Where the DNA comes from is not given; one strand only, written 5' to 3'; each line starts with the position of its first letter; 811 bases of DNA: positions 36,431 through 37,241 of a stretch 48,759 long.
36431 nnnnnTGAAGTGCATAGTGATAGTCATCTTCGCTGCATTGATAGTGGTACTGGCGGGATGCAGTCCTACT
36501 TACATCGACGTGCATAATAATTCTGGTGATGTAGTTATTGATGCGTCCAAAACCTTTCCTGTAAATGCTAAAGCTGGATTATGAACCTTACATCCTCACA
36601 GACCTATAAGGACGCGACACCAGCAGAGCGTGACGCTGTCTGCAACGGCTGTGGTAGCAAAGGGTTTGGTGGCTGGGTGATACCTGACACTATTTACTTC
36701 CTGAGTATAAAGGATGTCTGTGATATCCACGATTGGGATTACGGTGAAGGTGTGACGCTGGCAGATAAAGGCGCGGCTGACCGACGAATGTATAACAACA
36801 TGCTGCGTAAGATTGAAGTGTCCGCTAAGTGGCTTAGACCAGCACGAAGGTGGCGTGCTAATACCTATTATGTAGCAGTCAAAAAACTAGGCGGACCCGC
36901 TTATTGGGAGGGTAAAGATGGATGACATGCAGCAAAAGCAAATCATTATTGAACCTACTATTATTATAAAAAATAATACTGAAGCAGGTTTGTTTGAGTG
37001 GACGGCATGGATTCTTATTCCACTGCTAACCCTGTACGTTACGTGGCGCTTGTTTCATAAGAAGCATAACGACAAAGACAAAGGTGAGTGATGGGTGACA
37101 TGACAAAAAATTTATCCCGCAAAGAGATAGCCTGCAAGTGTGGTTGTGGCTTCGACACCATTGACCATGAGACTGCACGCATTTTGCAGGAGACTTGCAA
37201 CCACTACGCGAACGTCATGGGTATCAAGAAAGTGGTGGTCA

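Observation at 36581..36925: Phospholipase-A2-like HDxxY protein embedded in the lysis cassette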

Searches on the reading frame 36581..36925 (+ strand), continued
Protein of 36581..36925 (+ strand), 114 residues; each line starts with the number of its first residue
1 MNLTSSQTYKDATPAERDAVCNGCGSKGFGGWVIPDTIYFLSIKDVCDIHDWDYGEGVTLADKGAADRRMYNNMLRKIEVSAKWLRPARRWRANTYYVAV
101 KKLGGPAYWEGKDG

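Call 46: search_protein_families(library=phrogs, proteins=[L082:36-620:+, L044:4365-4940:+, L029:6938-7729:+, L072:1215-3128:+, L037:3230-4090:+, L064:5417-5989:+, L042:6626-7084:+, L038:7057-7353:+, L053:6359-7045:+, L032:6865-7308:+], max_evalue=0.001)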
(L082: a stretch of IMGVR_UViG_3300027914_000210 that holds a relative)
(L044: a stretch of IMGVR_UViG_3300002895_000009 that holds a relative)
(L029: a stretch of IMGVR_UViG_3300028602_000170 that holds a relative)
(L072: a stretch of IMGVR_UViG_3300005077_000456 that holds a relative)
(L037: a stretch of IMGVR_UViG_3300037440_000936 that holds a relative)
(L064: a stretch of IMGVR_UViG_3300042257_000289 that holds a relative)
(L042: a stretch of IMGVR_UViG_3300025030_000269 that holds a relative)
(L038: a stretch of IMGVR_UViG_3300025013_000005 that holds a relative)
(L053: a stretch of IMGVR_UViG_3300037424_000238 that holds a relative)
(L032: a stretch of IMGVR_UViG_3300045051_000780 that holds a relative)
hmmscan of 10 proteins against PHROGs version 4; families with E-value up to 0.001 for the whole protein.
L082:36-620:+ (195 aa): 6 families
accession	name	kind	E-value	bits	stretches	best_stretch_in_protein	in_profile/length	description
phrog_7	-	lysis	2.5e-19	69.9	1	37-169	553-673/873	endolysin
phrog_430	-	tail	9.5e-17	61.7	1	42-188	167-289/868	baseplate hub subunit and tail lysozyme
phrog_13211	-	tail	1.9e-16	60.3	1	52-184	760-883/887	baseplate hub subunit and tail lysozyme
phrog_2083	-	head and packaging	2e-12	47.5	1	37-185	759-900/908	internal virion lysozyme motif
phrog_33534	-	unknown function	1.7e-11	45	1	119-188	11-86/94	-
phrog_15410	-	unknown function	2.2e-08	34.5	1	52-179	183-306/311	-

L044:4365-4940:+ (192 aa): 1 family
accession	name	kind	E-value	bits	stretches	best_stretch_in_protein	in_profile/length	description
phrog_532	-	transcription regulation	6.8e-33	114.6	2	81-191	22-130/132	late transcriptional activator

L029:6938-7729:+ (264 aa): 2 families
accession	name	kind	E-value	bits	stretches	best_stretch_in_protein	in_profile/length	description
phrog_426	-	head and packaging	7.2e-26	92.5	1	97-263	3-183/184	terminase small subunit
phrog_1007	-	unknown function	8.1e-05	23.2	1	111-156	24-69/233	-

L072:1215-3128:+ (638 aa): 6 families
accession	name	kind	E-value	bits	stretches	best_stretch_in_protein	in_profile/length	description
phrog_5909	-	head and packaging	4.9e-43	148.3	1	303-581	3-268/285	terminase large subunit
phrog_2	-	head and packaging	2.6e-31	110.2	1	135-616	256-617/807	terminase large subunit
phrog_5713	-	head and packaging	5.5e-21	76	1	459-580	3-124/143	terminase large subunit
phrog_9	-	head and packaging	3.1e-07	30.6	1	211-468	266-556/812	terminase large subunit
phrog_3746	-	head and packaging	1.1e-06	28.9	1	157-293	144-271/374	terminase large subunit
phrog_22646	-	unknown function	0.00014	22.1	1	156-319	36-196/374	-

L037:3230-4090:+ (287 aa): 3 families
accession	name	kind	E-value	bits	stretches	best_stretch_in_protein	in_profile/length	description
phrog_2161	-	unknown function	4.9e-30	106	1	1-117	2-128/191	-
phrog_8159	-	unknown function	2.1e-17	64.6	1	144-253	5-117/136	-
phrog_9832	-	unknown function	3.1e-12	47.7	1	1-122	1-133/223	-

L064:5417-5989:+ (191 aa): 2 families
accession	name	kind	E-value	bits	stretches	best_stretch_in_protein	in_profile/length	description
phrog_435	-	lysis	8.2e-36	125.1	1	4-184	112-282/556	endolysin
phrog_2742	-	lysis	1e-17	65.6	1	6-184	3-178/318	endolysin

L042:6626-7084:+ (153 aa): 1 family
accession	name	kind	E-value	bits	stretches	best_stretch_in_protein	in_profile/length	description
phrog_736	-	unknown function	0.00017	22.7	0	77-134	36-95/112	-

L038:7057-7353:+ (99 aa): 1 family
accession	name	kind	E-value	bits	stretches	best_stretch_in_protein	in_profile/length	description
phrog_436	-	unknown function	5e-37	127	1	1-98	9-106/125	-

L053:6359-7045:+ (229 aa): 0 families

L032:6865-7308:+ (148 aa): 1 family
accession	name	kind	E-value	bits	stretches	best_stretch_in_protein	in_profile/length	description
phrog_25899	-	unknown function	1.1e-19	71.4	1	5-144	7-139/144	-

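Call 61: find_related_loci(query=A1, collection=genome_contigs, flank=5000)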
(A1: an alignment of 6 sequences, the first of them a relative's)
Query A1 (114 aa) in genome_contigs; peptide patterns used: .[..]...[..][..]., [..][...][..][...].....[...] (x = any residue, [..] = any of these).
55 stretches matched a pattern; 32 encode a relative of the query (tblastn E <= 1e-3); 32 distinct loci.
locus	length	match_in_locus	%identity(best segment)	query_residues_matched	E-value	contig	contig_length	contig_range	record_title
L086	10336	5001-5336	50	3-113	4e-35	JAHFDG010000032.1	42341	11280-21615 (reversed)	MAG: Candidatus Methanoperedens sp. isolate nzgw24 NODE_776_length_42342_cov_9.354681, whole genome shotgun sequence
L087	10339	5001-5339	54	3-113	7e-34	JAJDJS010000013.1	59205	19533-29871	Desulfosarcina sp. OttesenSCG-928-A07 AH-928-A07_NODE_13, whole genome shotgun sequence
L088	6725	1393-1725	50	2-112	4e-32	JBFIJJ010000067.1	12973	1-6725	MAG: Methylophagaceae bacterium isolate Mix_sand11.2021.09.Z.80 k141_1868175_length_12973_cov_8.0000, whole genome shotg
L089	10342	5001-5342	47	2-113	6e-30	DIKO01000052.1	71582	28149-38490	MAG TPA_asm: Desulfobacteraceae bacterium UBA5616 UBA5616_contig_41631, whole genome shotgun sequence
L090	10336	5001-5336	47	2-113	4e-29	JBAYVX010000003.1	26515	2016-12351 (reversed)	MAG: Kiritimatiellales bacterium isolate SO_2016_LW3_7 scaffold02700_LW162_2016, whole genome shotgun sequence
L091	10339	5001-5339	49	3-113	2e-28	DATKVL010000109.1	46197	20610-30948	MAG TPA_asm: Dehalococcoidia bacterium isolate SMAG_U14132 k141_262942, whole genome shotgun sequence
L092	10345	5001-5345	44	1-113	7e-28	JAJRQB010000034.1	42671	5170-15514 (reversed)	MAG: Deltaproteobacteria bacterium isolate Dive100_bin10.31 k141_187585, whole genome shotgun sequence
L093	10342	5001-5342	45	2-113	3e-27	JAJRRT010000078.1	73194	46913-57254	MAG: Deltaproteobacteria bacterium isolate Dive100_bin3.49 k141_874138, whole genome shotgun sequence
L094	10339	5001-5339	47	3-113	5e-27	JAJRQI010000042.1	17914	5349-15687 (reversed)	MAG: Deltaproteobacteria bacterium isolate Dive100_bin10.46 k141_621975, whole genome shotgun sequence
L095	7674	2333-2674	46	2-113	7e-27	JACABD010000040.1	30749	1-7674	MAG: Geobacteraceae bacterium isolate Cfx3-08 MAG08_40, whole genome shotgun sequence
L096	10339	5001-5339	50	3-113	1e-26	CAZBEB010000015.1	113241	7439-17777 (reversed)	MAG TPA_asm: uncultured Geobacter sp. isolate binchicken_co269_196 genome assembly, contig: NODE_171_length_113241_cov_7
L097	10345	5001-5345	44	1-113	9e-27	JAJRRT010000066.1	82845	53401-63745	MAG: Deltaproteobacteria bacterium isolate Dive100_bin3.49 k141_687586, whole genome shotgun sequence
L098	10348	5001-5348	48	3-114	3e-26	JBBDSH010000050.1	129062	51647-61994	MAG: Gammaproteobacteria bacterium isolate LejiaC_57_24 Lejia_C_264_length_129062_cov_14, whole genome shotgun sequence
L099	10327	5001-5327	53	7-113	3e-25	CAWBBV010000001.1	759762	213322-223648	MAG: uncultured delta proteobacterium isolate MFD02832.bin.1.176 genome assembly, contig: contig_11099, whole genome sho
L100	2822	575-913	40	3-113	3e-24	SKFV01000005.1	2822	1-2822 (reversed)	MAG: Pseudomonas sp. isolate CSBr16_108 CSBr16-72891, whole genome shotgun sequence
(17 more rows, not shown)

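Call 64: fold_search(model_id=the predicted structure, library=viral)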
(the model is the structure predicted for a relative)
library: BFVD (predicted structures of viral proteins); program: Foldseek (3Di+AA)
matches with E <= 10: 118; with E <= 0.001: 1
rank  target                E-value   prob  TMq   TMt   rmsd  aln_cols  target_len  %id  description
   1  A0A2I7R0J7            8.6e-08  1.00  0.91  0.78   1.5       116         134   34  Phospholipase A2 domain protein [Vibrio phage 1.097.O._10N.286.49.B3]
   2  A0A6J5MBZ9            3.7e-03  1.00  0.71  0.60   2.7       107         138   23  Uncharacterized protein [uncultured Caudovirales phage]
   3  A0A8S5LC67            7.2e-03  1.00  0.54  0.66   3.5        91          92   35  Phospholipase A2 [Siphoviridae sp. cttU829]
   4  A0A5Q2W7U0            4.4e-02  0.99  0.52  0.61   5.4       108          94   25  (no name in the UniProt tables at hand)
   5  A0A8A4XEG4            9.5e-02  0.99  0.42  0.08   4.6        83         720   16  VP [Phylloscopus proregulus parvoviridae sp.]
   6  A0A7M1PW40            1.1e-01  0.77  0.39  0.08  15.2       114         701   18  VP1 [Bat-associated densovirus 4]
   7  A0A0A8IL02            2.3e-01  0.99  0.52  0.76   3.0        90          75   19  (no name in the UniProt tables at hand)
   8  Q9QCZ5                2.9e-01  0.89  0.45  0.24   5.8       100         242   13  Structural protein [Periplaneta fuliginosa densovirus (isolate Guo/2000)]
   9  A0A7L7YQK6            3.0e-01  0.84  0.41  0.22   8.0       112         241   16  ORF1 [uncultured densovirus]
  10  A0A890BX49            3.0e-01  0.66  0.44  0.30  14.0       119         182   13  (no name in the UniProt tables at hand)
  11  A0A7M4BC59            4.2e-01  0.54  0.42  0.18  14.3       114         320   16  ORF1 [uncultured densovirus]
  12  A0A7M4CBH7            5.0e-01  0.35  0.40  0.21  10.6       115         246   16  ORF1 [uncultured densovirus]
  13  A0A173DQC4            5.3e-01  0.44  0.42  0.08  14.0       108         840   15  Structural protein VP [Human CSF-associated densovirus]
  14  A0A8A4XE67            5.5e-01  0.80  0.41  0.23   5.1        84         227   18  VP [Emberiza tristrami ambidensovirus]
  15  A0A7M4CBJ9            6.2e-01  0.41  0.42  0.21  14.9       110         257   16  ORF1 [uncultured densovirus]
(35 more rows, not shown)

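Call 70: search_protein_families(library=ncbifam, proteins=[window:36581-36925:+, L001:4636-5040:+, L084:5944-6357:+], max_evalue=1)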
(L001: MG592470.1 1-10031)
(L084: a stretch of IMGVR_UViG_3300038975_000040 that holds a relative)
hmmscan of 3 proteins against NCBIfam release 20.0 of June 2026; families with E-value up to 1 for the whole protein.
window:36581-36925:+ (114 aa): 0 families

L001:4636-5040:+ (134 aa): 0 families

L084:5944-6357:+ (137 aa): 0 families

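Call 72: search_protein_families(library=phrogs, proteins=[L045:4821-5540:+, L003:8691-9107:+, L010:5372-5986:+, L021:6832-7203:+, L015:6533-6919:+, L049:6792-7223:+, L029:5192-5995:+, L043:5249-5998:+, L008:5027-5536:+, L057:5129-5989:+], max_evalue=0.001)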
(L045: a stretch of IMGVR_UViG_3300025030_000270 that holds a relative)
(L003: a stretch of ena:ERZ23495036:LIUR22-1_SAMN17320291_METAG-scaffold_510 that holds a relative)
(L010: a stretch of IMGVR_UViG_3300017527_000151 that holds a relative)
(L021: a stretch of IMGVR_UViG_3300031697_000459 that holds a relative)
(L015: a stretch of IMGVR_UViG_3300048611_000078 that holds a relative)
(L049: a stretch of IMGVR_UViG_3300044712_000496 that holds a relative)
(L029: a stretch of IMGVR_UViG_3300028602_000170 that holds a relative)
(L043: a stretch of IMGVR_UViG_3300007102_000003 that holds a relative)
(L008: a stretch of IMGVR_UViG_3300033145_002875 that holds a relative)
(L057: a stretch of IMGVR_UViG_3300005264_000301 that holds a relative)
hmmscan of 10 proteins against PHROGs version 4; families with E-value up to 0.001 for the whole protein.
L045:4821-5540:+ (240 aa): 0 families

L003:8691-9107:+ (139 aa): 3 families
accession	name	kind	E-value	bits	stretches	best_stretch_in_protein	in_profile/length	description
phrog_465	-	lysis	5.3e-27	95.9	1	1-138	42-166/292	endolysin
phrog_5115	-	moron, auxiliary metabolic gene and host takeover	4.1e-09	37.1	1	7-138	8-122/283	ferredoxin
phrog_1768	-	lysis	4.4e-07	28.9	1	22-138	935-1053/1577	endolysin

L010:5372-5986:+ (205 aa): 3 families
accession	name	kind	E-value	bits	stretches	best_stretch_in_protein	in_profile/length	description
phrog_1259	-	tail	2.7e-37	129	1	23-197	967-1143/1179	baseplate hub subunit and tail lysozyme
phrog_21357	-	lysis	2.1e-05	25.1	1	52-168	11-134/225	endolysin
phrog_9589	-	lysis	0.00095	20.1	0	51-161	10-125/281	endolysin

L021:6832-7203:+ (124 aa): 3 families
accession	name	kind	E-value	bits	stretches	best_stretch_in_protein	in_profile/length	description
phrog_938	-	lysis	4.7e-23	81.3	1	6-123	52-171/2185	endolysin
phrog_14642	-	lysis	1.4e-06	29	1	14-122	110-214/215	endolysin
phrog_12974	-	unknown function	7.3e-05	23.8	1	10-57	2-49/129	-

L015:6533-6919:+ (129 aa): 4 families
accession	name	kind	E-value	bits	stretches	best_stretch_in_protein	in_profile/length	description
phrog_465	-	lysis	5.4e-13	49.9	1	25-124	74-164/292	endolysin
phrog_1768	-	lysis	1.3e-07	30.6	1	17-124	940-1051/1577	endolysin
phrog_5115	-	moron, auxiliary metabolic gene and host takeover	8.7e-06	26.2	1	16-124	26-120/283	ferredoxin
phrog_6523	-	lysis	0.00016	22.5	1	34-124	45-128/255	endolysin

L049:6792-7223:+ (144 aa): 1 family
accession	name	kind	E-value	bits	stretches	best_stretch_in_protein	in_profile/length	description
phrog_10467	-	unknown function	3.4e-08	33.8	1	76-109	171-201/469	-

L029:5192-5995:+ (268 aa): 0 families

L043:5249-5998:+ (250 aa): 1 family
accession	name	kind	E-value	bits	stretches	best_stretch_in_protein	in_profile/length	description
phrog_2618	-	unknown function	6.2e-06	27.1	1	137-241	102-189/197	-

L008:5027-5536:+ (170 aa): 1 family
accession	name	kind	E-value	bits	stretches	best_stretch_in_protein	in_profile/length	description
phrog_894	-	lysis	3.7e-12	46.9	1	28-161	42-166/389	endolysin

L057:5129-5989:+ (287 aa): 3 families
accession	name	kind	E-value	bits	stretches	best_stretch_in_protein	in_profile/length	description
phrog_267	-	head and packaging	1.8e-29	104.1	1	4-284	40-323/410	major head protein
phrog_283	-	head and packaging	1.6e-08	35.3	1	18-241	21-240/385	major head protein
phrog_3437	-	head and packaging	2.4e-06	28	1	42-259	45-263/294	major head protein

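Call 74: search_protein_families(library=phrogs, proteins=[L084:12-440:+, L084:453-1448:+, L084:1497-5159:+, L084:5159-5374:+, L084:5374-5586:+, L084:6341-8155:+, L084:8380-9984:+, L082:5241-5483:+, L082:5450-5695:+, L082:6345-8081:+], max_evalue=0.01)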
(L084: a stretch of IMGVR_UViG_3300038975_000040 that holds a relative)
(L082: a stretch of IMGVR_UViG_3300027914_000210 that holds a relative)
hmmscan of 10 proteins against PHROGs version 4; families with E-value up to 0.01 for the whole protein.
L084:12-440:+ (143 aa): 6 families
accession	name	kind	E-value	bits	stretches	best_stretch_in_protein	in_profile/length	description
phrog_13211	-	tail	4.4e-11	42.6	1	2-129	761-880/887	baseplate hub subunit and tail lysozyme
phrog_430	-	tail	1.3e-10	41.3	1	5-137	181-290/868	baseplate hub subunit and tail lysozyme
phrog_7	-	lysis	1.5e-10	40.8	1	2-117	569-673/873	endolysin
phrog_15410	-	unknown function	1.4e-08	35.2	1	3-125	185-304/311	-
phrog_33534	-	unknown function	5.1e-08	33.8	1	67-135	11-85/94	-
phrog_2083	-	head and packaging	6.1e-08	32.7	1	5-126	777-893/908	internal virion lysozyme motif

L084:453-1448:+ (332 aa): 1 family
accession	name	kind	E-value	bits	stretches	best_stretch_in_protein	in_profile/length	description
phrog_6651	-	head and packaging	0.00036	19.5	0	139-233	140-239/1375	internal virion protein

L084:1497-5159:+ (1221 aa): 0 families

L084:5159-5374:+ (72 aa): 0 families

L084:5374-5586:+ (71 aa): 3 families
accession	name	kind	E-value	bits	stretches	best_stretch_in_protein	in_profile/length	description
phrog_891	-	head and packaging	5.8e-11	43.6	1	7-64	14-77/106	terminase small subunit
phrog_9441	-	head and packaging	7.4e-06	27.2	1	5-48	32-75/119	terminase small subunit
phrog_34686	-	unknown function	0.00068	20.8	1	7-47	36-76/123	-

L084:6341-8155:+ (605 aa): 6 families
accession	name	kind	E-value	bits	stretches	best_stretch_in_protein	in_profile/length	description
phrog_38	-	head and packaging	4.8e-112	377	1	11-537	272-722/760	terminase large subunit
phrog_17672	-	head and packaging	5e-65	220.9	1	29-355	51-390/395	terminase large subunit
phrog_15524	-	head and packaging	1.3e-57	196.1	1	346-541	5-202/249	terminase large subunit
phrog_4758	-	head and packaging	4.4e-26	92.7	1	4-218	15-235/243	terminase large subunit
phrog_2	-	head and packaging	3.5e-09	37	1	36-540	271-613/807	terminase large subunit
phrog_5989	-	head and packaging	0.00022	21.5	1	30-131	144-243/347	terminase large subunit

L084:8380-9984:+ (535 aa): 0 families

L082:5241-5483:+ (81 aa): 0 families

L082:5450-5695:+ (82 aa): 3 families
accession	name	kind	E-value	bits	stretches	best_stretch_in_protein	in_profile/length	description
phrog_891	-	head and packaging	9.7e-13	49.3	1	3-70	4-77/106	terminase small subunit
phrog_9441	-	head and packaging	7.4e-08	33.6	1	5-72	26-93/119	terminase small subunit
phrog_34686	-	unknown function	0.00021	22.5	1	11-69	34-92/123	-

L082:6345-8081:+ (579 aa): 5 families
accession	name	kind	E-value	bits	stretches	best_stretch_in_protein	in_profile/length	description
phrog_38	-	head and packaging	2.7e-118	397.7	1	8-571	267-751/760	terminase large subunit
phrog_17672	-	head and packaging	2.7e-63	215.2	1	31-358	51-390/395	terminase large subunit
phrog_15524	-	head and packaging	4.3e-54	184.6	1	349-540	5-197/249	terminase large subunit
phrog_4758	-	head and packaging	1.3e-25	91.2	1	26-222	37-236/243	terminase large subunit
phrog_2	-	head and packaging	2.1e-09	37.7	1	39-523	275-600/807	terminase large subunit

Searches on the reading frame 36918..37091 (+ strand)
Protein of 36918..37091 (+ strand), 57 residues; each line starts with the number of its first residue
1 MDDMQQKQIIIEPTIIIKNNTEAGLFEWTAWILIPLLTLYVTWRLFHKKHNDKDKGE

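Call 3: search_protein_families(library=pfam, proteins=[window:36918-37091:+], max_evalue=1)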
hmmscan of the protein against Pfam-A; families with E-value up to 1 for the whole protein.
window:36918-37091:+ (57 aa): 2 families
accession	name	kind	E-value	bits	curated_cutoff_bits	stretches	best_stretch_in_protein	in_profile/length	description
PF17260.7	DUF5326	-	0.038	14.7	27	1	21-41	4-24/70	Family of unknown function (DUF5326)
PF05620.16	TMEM208_SND2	-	0.12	12.7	22.9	1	26-49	111-137/167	SRP-independent targeting protein 2/TMEM208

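Call 4: search_protein_families(library=phrogs, proteins=[window:36918-37091:+], max_evalue=0.1)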
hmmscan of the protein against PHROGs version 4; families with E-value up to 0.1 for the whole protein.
window:36918-37091:+ (57 aa): 1 family
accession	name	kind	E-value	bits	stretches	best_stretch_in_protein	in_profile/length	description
phrog_29154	-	unknown function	0.054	14.6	1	24-51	15-40/79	-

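Call 70: search_protein_families(library=ncbifam, proteins=[window:36918-37091:+], max_evalue=1)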
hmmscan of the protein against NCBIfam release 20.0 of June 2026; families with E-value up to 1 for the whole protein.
window:36918-37091:+ (57 aa): 0 families
